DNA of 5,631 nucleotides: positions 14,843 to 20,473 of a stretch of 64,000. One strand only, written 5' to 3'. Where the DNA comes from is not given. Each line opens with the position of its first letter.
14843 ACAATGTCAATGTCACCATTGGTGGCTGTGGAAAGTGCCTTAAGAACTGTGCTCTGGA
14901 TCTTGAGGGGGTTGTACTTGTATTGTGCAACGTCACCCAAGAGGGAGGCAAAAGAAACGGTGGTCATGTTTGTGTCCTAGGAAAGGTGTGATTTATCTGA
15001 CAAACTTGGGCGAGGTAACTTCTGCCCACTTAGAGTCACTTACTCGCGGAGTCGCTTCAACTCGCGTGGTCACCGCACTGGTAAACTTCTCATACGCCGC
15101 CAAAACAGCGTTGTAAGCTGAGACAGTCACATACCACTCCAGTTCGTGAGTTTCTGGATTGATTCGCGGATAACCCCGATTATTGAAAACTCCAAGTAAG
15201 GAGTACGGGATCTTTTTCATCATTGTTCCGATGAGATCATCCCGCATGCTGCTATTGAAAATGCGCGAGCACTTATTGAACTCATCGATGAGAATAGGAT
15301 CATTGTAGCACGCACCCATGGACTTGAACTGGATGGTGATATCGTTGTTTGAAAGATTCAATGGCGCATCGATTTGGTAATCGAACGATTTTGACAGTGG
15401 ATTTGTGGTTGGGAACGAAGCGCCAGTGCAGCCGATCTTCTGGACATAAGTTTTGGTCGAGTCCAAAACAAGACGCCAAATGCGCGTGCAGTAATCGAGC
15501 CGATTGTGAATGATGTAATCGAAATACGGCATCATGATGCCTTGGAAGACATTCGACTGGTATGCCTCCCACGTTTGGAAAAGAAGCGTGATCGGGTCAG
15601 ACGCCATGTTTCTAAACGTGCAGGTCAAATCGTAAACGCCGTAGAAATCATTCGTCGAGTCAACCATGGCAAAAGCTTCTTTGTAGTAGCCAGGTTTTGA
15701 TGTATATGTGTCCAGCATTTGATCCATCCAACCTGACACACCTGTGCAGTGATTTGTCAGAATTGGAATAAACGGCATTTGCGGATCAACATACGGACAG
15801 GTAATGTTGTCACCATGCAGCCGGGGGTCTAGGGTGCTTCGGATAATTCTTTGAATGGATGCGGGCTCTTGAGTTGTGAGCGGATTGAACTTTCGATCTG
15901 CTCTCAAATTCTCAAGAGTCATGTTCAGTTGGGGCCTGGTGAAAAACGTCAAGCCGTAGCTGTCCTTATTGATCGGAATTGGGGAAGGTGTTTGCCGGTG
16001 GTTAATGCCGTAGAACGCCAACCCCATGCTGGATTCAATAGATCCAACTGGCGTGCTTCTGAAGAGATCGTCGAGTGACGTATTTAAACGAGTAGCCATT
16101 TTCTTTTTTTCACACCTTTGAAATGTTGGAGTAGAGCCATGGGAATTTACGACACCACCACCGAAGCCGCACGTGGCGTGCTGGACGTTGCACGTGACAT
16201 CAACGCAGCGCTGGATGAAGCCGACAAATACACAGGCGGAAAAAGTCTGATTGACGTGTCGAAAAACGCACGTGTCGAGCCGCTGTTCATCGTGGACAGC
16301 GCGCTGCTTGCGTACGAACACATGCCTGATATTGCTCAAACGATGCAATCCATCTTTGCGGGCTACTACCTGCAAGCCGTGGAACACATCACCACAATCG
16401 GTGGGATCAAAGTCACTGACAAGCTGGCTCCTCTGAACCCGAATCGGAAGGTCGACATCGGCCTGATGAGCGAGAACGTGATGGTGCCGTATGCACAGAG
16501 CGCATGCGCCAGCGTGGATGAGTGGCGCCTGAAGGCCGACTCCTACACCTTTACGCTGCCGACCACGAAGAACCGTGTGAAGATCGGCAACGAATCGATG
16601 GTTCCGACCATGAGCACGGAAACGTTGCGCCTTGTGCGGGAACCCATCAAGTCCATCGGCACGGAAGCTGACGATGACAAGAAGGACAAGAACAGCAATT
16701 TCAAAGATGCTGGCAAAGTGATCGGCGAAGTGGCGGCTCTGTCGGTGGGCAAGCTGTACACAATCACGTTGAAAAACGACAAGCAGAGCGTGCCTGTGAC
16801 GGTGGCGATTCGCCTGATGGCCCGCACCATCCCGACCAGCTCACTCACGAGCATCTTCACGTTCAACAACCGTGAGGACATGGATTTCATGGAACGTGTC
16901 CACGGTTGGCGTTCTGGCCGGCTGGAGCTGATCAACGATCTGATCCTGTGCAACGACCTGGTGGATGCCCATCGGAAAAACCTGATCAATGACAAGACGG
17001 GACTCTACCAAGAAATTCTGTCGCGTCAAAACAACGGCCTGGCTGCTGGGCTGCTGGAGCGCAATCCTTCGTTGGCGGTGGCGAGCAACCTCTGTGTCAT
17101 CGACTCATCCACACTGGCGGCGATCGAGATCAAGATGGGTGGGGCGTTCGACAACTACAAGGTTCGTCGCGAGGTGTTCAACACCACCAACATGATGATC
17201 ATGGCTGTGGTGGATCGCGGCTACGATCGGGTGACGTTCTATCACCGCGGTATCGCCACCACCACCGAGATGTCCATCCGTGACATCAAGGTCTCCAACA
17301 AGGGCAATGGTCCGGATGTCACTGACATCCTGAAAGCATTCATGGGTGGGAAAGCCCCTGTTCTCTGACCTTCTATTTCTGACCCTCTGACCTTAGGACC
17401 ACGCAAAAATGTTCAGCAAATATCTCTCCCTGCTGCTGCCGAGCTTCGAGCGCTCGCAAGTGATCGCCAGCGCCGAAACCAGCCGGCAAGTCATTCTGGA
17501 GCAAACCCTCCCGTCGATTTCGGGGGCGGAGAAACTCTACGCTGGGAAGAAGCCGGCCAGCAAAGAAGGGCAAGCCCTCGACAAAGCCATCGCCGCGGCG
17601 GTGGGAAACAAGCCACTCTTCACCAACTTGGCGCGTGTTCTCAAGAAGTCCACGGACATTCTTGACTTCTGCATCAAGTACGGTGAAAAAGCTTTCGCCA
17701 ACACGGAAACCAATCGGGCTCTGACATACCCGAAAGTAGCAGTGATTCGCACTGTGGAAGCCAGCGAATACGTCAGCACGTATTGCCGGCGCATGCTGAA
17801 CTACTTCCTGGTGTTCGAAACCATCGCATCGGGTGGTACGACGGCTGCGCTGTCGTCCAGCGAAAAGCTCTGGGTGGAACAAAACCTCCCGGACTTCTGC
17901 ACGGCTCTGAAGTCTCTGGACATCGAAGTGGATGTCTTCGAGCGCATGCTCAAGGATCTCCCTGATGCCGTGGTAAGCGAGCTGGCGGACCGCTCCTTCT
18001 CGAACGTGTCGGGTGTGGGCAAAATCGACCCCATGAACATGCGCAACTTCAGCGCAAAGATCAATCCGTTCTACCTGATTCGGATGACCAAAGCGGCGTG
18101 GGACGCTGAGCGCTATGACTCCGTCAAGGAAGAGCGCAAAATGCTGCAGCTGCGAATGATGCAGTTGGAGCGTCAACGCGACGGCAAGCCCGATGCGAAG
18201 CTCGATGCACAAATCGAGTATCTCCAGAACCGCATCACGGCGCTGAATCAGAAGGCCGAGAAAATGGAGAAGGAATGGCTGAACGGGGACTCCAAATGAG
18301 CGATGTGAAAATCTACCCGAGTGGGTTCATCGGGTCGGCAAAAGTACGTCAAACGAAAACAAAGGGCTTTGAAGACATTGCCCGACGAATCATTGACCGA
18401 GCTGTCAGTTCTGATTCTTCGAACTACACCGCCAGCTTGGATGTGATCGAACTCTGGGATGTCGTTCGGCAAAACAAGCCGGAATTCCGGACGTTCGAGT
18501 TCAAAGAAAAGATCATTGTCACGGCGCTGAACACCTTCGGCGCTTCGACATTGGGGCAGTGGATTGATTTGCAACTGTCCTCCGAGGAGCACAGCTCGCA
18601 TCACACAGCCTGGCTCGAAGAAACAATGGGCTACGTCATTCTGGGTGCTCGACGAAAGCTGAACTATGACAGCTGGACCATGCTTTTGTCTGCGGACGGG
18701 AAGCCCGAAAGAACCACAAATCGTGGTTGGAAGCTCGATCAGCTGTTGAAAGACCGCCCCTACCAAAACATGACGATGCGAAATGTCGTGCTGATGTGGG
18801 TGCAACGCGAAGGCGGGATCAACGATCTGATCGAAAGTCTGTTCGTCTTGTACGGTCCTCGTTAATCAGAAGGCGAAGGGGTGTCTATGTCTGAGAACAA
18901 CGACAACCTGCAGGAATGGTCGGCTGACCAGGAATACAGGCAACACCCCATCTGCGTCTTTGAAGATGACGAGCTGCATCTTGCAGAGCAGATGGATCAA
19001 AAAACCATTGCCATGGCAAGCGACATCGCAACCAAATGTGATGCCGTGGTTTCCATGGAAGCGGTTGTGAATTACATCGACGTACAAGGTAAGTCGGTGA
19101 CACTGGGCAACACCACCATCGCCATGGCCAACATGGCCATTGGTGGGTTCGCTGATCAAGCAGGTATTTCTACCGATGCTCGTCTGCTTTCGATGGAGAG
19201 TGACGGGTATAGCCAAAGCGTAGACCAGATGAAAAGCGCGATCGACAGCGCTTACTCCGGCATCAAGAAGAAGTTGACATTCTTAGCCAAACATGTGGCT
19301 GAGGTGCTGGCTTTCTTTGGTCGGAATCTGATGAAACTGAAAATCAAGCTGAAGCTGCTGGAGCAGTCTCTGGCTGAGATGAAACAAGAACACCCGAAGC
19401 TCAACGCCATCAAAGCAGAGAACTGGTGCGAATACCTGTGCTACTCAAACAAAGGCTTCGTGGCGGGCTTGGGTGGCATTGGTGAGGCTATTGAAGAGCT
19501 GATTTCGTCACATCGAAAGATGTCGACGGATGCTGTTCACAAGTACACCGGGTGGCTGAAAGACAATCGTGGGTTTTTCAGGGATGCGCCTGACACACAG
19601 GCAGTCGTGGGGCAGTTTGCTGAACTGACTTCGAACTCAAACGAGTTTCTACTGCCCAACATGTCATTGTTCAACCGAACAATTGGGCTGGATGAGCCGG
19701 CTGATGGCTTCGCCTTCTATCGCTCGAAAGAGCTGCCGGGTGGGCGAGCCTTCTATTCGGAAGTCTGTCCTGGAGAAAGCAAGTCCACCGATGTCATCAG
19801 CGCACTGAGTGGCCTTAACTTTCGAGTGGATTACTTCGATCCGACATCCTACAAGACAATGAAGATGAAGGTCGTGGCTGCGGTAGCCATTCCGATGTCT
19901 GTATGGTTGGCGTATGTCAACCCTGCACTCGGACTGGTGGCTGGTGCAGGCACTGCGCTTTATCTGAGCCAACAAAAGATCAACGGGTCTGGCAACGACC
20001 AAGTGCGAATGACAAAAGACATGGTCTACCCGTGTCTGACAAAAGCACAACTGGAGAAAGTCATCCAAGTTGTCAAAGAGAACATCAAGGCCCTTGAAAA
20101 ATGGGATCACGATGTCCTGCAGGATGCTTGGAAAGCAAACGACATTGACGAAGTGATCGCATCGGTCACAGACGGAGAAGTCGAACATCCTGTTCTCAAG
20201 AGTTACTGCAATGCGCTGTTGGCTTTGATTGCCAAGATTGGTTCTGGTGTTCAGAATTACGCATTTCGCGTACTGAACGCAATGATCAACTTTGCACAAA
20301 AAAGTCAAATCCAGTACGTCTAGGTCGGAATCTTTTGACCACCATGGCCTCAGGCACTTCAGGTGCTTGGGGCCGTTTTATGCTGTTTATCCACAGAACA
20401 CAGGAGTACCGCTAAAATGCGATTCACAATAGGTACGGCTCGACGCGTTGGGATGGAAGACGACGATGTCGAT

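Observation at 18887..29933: Six tandem paralogues with Glu-rich propeptide-like N-termini and a conserved amphipathic core: candidate internal-body or ejected virion proteins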

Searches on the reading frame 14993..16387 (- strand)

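Call 13: search_protein_families(library=phrogs, proteins=[window:14993-16387:-], max_evalue=0.00001)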
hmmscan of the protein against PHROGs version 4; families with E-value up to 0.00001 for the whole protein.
window:14993-16387:- (464 aa): 2 families
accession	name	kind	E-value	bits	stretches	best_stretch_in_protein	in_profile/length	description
phrog_3196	-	unknown function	3.2e-122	409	1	94-432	10-352/356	-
phrog_21400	-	head and packaging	9.5e-13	49.1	1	142-396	32-266/310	virion structural protein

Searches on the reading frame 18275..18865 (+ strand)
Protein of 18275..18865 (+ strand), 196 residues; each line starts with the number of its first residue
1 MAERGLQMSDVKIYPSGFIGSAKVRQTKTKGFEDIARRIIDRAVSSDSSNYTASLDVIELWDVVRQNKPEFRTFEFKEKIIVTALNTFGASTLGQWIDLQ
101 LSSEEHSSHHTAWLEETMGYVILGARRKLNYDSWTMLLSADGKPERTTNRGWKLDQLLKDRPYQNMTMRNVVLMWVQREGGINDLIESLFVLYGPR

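Call 13: search_protein_families(library=phrogs, proteins=[window:18275-18865:+], max_evalue=0.00001)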
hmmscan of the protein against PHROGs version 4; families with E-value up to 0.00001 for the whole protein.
window:18275-18865:+ (196 aa): 1 family
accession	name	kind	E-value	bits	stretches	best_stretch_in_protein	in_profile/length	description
phrog_8047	-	head and packaging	2.7e-22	80.2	1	8-194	4-173/181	virion structural protein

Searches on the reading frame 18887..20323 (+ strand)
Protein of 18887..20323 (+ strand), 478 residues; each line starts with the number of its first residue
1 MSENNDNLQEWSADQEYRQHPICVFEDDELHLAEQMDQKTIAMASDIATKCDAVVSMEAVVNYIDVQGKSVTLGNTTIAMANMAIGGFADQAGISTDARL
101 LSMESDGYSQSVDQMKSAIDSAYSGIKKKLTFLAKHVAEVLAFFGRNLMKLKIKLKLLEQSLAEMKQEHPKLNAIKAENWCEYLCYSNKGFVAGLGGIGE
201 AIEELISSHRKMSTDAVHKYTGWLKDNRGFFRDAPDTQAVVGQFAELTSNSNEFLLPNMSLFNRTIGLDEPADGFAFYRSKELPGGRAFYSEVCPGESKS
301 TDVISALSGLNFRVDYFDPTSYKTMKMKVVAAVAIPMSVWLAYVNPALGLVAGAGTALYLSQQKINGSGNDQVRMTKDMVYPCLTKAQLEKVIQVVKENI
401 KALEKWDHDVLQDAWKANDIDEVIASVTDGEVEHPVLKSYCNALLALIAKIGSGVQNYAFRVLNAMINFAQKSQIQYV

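Call 4: search_protein_families(library=phrogs, proteins=[window:18887-20323:+], max_evalue=0.01)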
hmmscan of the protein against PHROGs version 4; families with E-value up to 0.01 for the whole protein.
window:18887-20323:+ (478 aa): 0 families

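Call 8: search_protein_families(library=ncbifam, proteins=[window:18887-20323:+], max_evalue=1)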
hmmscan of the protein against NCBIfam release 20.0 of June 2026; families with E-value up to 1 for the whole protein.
window:18887-20323:+ (478 aa): 0 families

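Call 9: search_protein_families(library=pfam, proteins=[window:18887-20323:+], max_evalue=1)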
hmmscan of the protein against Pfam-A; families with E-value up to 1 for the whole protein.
window:18887-20323:+ (478 aa): 3 families
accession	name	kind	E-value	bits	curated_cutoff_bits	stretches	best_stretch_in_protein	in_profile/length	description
PF12699.13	phiKZ_IP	-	0.00089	19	27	1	384-470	291-385/387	phiKZ-like phage internal head proteins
PF14357.11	DUF4404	-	0.019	16.1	27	0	386-452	23-82/83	Domain of unknown function (DUF4404)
PF06786.17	UPF0253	-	0.16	12.8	27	1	438-468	2-32/65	Uncharacterised protein family (UPF0253)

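Call 34: find_homologous_proteins(query=window:18887-20323:+, max_evalue=0.001)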
Query window:18887-20323:+ (478 aa): 3 proteins with E <= 0.001 among 8000 candidates.
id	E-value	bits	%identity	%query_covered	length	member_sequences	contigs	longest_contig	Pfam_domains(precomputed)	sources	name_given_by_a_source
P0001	0.0e+0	1031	96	100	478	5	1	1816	-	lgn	-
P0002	8.2e-97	343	37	99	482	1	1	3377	PF12699.14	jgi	jgi:phiKZ-like phage internal head proteins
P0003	3.5e-85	305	35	97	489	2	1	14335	-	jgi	jgi:hypothetical protein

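Call 36: search_protein_families(library=pfam, proteins=[P0002, P0003], max_evalue=0.1)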
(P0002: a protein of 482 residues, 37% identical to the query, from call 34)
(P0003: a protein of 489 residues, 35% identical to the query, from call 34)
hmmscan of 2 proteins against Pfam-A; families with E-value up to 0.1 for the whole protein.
P0002 (482 aa): 2 families
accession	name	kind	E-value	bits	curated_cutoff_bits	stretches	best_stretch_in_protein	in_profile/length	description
PF12699.13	phiKZ_IP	-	5.5e-10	39.4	27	1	55-294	25-253/387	phiKZ-like phage internal head proteins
PF20900.3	PMT_C3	-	0.09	12.8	27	0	43-74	27-58/181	Pasteurella multocida toxin, C3 domain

P0003 (489 aa): 1 family
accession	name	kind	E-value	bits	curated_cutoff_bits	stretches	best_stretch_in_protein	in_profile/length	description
PF12699.13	phiKZ_IP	-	1.7e-06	27.9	27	1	57-181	16-145/387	phiKZ-like phage internal head proteins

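Call 53: find_encoding_contigs(protein=P0003, flank=10000, max_places=3)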
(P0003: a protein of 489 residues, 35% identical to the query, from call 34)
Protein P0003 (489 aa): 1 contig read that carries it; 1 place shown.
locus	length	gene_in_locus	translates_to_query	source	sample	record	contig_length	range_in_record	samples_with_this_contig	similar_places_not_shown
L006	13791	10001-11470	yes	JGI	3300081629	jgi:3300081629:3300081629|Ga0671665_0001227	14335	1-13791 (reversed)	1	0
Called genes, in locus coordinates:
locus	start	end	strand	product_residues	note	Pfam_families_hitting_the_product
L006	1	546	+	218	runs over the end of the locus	PF12728:HTH_17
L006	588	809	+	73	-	-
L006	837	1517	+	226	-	-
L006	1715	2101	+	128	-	-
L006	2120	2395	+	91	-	-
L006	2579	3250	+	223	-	-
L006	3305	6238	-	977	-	-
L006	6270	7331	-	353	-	PF23971:Phage_TTP_15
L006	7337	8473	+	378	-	-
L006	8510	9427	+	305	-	-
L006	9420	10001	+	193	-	PF25618:PhiKZ_gp91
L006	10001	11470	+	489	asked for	-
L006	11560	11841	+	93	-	-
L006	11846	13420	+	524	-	PF12699:phiKZ_IP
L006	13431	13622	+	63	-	-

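Call 54: find_encoding_contigs(protein=P0002, flank=10000, max_places=3)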
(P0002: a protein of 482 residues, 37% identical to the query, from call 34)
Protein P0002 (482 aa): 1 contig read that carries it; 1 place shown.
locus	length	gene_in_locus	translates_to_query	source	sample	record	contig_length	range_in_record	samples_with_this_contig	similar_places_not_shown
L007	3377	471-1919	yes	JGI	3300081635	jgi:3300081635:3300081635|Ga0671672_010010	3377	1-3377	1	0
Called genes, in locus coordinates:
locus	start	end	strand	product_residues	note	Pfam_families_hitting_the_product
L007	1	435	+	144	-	?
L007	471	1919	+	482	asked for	PF12699:phiKZ_IP (weak)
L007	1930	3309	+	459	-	PF12699:phiKZ_IP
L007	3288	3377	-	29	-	?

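Call 84: predict_structure(alignment_id=A7)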
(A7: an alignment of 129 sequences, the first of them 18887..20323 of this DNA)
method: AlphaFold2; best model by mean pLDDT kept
length: 478 residues; sequences in the alignment: 129
mean_pLDDT: 85.3   pTM: 0.80
mean pLDDT of the five models: 85.3, 84.4, 83.5, 82.8, 81.1
residues with pLDDT >= 90: 217; 70-90: 204; 50-70: 34; < 50: 23
segments of 3 or more residues with pLDDT < 50: 1-7, 14-21, 365-369
pLDDT, mean of each block of 10 residues (from residue 1): 48 48 62 84 88 89 88 87 90 79 76 87 86 87 90 95 95 91 80 86 96 95 94 91 96 96 81 95 93 96 95 90 73 77 86 80 54 60 94 96 94 87 83 84 93 90 95 95
secondary structure, 60 per line:
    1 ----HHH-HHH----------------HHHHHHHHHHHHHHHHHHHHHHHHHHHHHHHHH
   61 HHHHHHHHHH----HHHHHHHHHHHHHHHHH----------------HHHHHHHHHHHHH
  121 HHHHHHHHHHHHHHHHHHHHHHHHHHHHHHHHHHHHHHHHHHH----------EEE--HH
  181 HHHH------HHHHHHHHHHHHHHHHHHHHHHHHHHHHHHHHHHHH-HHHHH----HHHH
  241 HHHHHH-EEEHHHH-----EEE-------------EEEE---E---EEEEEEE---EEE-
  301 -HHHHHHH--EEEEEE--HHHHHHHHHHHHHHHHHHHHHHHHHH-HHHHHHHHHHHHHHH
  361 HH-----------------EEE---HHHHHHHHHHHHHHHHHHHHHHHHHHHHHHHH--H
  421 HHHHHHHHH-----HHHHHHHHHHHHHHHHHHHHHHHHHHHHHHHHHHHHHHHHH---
elements in order: H28-70 H75-91 H108-163 E174-176 H179-184 H191-226 H228-232 H237-246 E248-250 H251-254 E260-262 E276-279 E287-293 E297-299 H302-308 E311-316 H319-344 H346-362 E380-382 H386-417 H420-429 H435-475

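Call 86: fold_search(model_id=the predicted structure, library=viral)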
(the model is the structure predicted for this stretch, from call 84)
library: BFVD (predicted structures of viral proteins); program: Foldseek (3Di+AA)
matches with E <= 10: 284; with E <= 0.001: 100
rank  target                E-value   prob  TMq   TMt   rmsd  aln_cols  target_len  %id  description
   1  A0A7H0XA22            1.0e-11  1.00  0.56  0.59   9.8       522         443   13  (no name in the UniProt tables at hand)
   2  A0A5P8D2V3            1.0e-10  1.00  0.54  0.55   8.9       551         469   13  (no name in the UniProt tables at hand)
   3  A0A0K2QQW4            2.0e-10  1.00  0.61  0.65   6.8       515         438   10  Uncharacterized protein [Ralstonia phage RSF1]
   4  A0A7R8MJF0            3.3e-10  1.00  0.60  0.60  10.3       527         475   12  Uncharacterized protein [Klebsiella phage vB_KvM-Eowyn]
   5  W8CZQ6                4.9e-10  1.00  0.51  0.53   8.6       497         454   13  Virion structural protein [Erwinia phage PhiEaH1]
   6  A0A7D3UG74            5.1e-10  1.00  0.52  0.46  10.5       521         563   13  (no name in the UniProt tables at hand)
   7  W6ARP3                7.0e-10  1.00  0.46  0.47   9.2       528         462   11  Uncharacterized protein [Erwinia phage Ea35-70]
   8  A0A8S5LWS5            2.1e-09  1.00  0.49  0.52   7.6       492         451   12  Internal head protein [Myoviridae sp. cto1k8]
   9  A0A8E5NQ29            2.3e-09  1.00  0.55  0.59   8.1       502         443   10  (no name in the UniProt tables at hand)
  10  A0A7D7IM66            3.4e-09  1.00  0.55  0.58   6.4       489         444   13  (no name in the UniProt tables at hand)
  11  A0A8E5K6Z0            3.8e-09  1.00  0.58  0.37   7.6       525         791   13  (no name in the UniProt tables at hand)
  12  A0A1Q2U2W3            4.6e-09  1.00  0.52  0.57   7.4       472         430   12  Phage protein [Vibrio phage pTD1]
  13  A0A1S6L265            6.2e-09  1.00  0.54  0.61   8.5       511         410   12  (no name in the UniProt tables at hand)
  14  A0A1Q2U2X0            7.1e-09  1.00  0.44  0.48  10.2       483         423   14  Phage protein [Vibrio phage pTD1]
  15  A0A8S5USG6            8.1e-09  1.00  0.50  0.41  18.9       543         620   11  Uncharacterized protein [Myoviridae sp. ctijX18]
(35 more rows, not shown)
